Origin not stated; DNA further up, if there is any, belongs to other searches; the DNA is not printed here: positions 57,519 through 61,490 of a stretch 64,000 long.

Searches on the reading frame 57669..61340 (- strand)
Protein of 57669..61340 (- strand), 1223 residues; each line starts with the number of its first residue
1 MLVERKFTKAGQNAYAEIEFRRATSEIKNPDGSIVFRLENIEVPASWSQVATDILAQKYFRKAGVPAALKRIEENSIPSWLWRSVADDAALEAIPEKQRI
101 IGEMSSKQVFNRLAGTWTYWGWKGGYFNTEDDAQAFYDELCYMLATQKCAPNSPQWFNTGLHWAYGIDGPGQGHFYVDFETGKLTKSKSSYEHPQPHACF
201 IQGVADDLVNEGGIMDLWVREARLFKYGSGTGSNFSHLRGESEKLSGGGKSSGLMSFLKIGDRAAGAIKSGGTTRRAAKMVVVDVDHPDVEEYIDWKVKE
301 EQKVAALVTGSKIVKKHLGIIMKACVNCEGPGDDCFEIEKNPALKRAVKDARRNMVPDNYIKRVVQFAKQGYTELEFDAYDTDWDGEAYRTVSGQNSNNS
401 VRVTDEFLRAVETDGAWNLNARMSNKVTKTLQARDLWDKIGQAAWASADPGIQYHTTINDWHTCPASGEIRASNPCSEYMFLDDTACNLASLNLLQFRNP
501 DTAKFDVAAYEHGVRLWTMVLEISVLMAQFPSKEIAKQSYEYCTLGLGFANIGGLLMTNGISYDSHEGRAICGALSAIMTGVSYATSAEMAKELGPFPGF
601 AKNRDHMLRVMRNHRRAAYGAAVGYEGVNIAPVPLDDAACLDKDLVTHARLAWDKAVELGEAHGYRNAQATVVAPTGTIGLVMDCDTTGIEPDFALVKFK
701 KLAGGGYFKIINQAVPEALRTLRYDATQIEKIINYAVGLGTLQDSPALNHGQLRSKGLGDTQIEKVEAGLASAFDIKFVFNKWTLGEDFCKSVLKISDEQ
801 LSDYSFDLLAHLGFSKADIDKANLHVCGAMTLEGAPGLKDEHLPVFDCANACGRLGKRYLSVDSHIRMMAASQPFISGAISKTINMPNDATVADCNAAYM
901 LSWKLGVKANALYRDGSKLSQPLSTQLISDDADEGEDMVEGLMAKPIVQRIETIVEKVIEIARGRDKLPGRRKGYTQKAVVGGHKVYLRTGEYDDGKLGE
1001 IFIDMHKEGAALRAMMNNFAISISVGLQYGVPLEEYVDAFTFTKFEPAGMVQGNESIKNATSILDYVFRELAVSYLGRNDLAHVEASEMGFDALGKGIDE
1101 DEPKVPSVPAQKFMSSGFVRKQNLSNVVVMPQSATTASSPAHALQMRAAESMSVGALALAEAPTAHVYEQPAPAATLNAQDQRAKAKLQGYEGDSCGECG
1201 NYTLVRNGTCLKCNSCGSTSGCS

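Call 49: search_protein_families(library=pfam, proteins=[window:57669-61340:-], max_evalue=0.001)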
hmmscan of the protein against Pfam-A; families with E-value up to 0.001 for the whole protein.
window:57669-61340:- (1223 aa): 3 families
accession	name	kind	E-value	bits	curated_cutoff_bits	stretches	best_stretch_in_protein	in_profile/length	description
PF02867.20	Ribonuc_red_lgC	-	1e-121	407.6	23.9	2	198-736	2-447/523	Ribonucleotide reductase, barrel domain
PF08471.15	Ribonuc_red_2_N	-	2.6e-46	156.5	27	1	31-147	1-103/103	Class II vitamin B12-dependent ribonucleotide reductase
PF12637.14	TSCPD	-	1.4e-09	38.6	22.8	1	976-1072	4-85/88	TSCPD domain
